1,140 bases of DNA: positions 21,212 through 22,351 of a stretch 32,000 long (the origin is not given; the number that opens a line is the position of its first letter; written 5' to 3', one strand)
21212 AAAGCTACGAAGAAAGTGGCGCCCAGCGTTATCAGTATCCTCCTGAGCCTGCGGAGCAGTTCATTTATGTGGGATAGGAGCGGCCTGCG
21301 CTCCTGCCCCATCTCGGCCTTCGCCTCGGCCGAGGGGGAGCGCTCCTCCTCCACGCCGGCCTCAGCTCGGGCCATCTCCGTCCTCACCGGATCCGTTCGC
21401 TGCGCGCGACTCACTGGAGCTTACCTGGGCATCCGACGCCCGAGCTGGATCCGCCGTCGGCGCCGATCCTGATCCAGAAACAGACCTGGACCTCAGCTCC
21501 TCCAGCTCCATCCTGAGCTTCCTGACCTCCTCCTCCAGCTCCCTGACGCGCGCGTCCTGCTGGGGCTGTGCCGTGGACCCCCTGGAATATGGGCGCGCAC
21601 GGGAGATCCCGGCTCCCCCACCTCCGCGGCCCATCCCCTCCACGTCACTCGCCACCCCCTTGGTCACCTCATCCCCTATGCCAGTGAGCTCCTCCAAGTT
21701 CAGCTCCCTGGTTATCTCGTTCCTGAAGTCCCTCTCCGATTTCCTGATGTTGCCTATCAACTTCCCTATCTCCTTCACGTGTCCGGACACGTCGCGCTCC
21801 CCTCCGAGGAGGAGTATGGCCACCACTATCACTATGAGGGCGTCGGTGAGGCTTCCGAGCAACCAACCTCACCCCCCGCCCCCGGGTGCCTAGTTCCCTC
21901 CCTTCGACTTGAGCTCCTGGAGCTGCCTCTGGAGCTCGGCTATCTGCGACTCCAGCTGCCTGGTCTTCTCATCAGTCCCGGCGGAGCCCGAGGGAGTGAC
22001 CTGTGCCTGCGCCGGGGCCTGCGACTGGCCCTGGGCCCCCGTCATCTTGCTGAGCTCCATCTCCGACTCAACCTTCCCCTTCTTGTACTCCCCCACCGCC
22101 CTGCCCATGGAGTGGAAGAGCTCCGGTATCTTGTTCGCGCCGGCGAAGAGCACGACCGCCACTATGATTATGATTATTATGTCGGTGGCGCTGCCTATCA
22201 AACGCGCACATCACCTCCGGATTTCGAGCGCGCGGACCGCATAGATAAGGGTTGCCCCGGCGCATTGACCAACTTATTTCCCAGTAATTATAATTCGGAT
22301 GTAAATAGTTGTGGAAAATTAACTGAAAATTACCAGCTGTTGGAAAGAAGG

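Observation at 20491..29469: Self-contained nine-gene respiratory island: polyferredoxin, TorD-like chaperone, Mo-oxidoreductase ABC, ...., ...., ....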

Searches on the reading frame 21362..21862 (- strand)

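Call 4: search_protein_families(library=pfam, proteins=[window:21362-21862:-], max_evalue=0.01)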
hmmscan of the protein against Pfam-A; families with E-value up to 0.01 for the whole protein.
window:21362-21862:- (166 aa): 0 families

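Call 5: search_protein_families(library=ncbifam, proteins=[window:21362-21862:-], max_evalue=0.01)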
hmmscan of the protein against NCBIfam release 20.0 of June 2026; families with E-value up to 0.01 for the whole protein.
window:21362-21862:- (166 aa): 2 families
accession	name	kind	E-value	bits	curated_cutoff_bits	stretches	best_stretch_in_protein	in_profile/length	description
TIGR01410.1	tatB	equivalog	2.6e-09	37.5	56.5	1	8-65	8-64/80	Sec-independent protein translocase protein TatB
NF011429.0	PRK14857.1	equivalog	0.00018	21.8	77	1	8-59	11-61/91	TatA/E family twin arginine-targeting protein translocase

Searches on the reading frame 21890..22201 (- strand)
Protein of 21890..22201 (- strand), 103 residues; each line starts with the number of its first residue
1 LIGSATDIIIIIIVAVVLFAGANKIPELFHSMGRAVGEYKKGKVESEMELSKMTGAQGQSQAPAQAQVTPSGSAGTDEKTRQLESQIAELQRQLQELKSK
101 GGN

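Call 4: search_protein_families(library=pfam, proteins=[window:21890-22201:-], max_evalue=0.01)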
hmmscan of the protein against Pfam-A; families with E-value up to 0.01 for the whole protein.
window:21890-22201:- (103 aa): 3 families
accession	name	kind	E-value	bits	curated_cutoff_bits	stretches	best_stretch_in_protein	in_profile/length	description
PF02416.21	TatA_B_E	-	2.9e-09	36.5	21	1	4-52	2-49/53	mttA/Hcf106 family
PF14282.11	FlxA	-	0.0024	18.4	26.3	1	70-100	9-39/101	FlxA-like protein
PF25243.1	WAV3_C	-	0.0066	16.7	39.1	0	63-98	38-73/76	E3 ubiquitin-protein ligase WAV3-like, C-terminal domain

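Call 5: search_protein_families(library=ncbifam, proteins=[window:21890-22201:-], max_evalue=0.01)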
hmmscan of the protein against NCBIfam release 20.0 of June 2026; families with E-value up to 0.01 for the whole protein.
window:21890-22201:- (103 aa): 14 families
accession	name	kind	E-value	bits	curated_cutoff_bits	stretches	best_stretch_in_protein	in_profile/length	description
TIGR01411.1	tatAE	subfamily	4.7e-15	54.9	53.9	1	2-49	2-47/47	twin-arginine translocase TatA/TatE family subunit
NF011430.0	PRK14861.1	subfamily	4.9e-08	32.3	62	1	5-43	7-44/61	twin arginine translocase protein A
NF011429.0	PRK14857.1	equivalog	2e-07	31.3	77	1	7-81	10-82/91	TatA/E family twin arginine-targeting protein translocase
NF001854.0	PRK00575.1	equivalog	2.6e-06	28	72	1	5-71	6-76/94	Sec-independent protein translocase subunit TatA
NF001940.0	PRK00720.1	equivalog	7.9e-05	22.7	83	1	9-61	10-59/78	twin-arginine translocase TatA/TatE family subunit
NF002813.0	PRK02958.1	equivalog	0.00017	21.7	83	1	10-61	10-50/73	Sec-independent protein translocase subunit TatA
NF001681.0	PRK00442.1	equivalog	0.00028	21.6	102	1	10-91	10-86/92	twin-arginine translocase TatA/TatE family subunit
NF003393.0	PRK04561.1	equivalog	0.0009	19.1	104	1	10-67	10-67/75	twin arginine translocase protein A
NF047942.1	TatA_Rickett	exception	0.0029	17.2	90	1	4-41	4-40/45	twin-arginine translocase TatA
TIGR01410.1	tatB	equivalog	0.0031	18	56.5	0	6-57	6-56/80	Sec-independent protein translocase protein TatB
NF003396.0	PRK04598.1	equivalog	0.0043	17.4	121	1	9-61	9-61/81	Sec-independent protein translocase subunit TatA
NF002500.0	PRK01833.1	equivalog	0.0055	17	115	1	6-47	7-47/74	Sec-independent protein translocase subunit TatA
NF002448.0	PRK01614.1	equivalog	0.0072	16.6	83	1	4-77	5-74/85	Sec-independent protein translocase subunit TatA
NF002375.0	PRK01371.1-2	equivalog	0.0076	16.5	137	0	5-37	6-37/137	sec-independent translocase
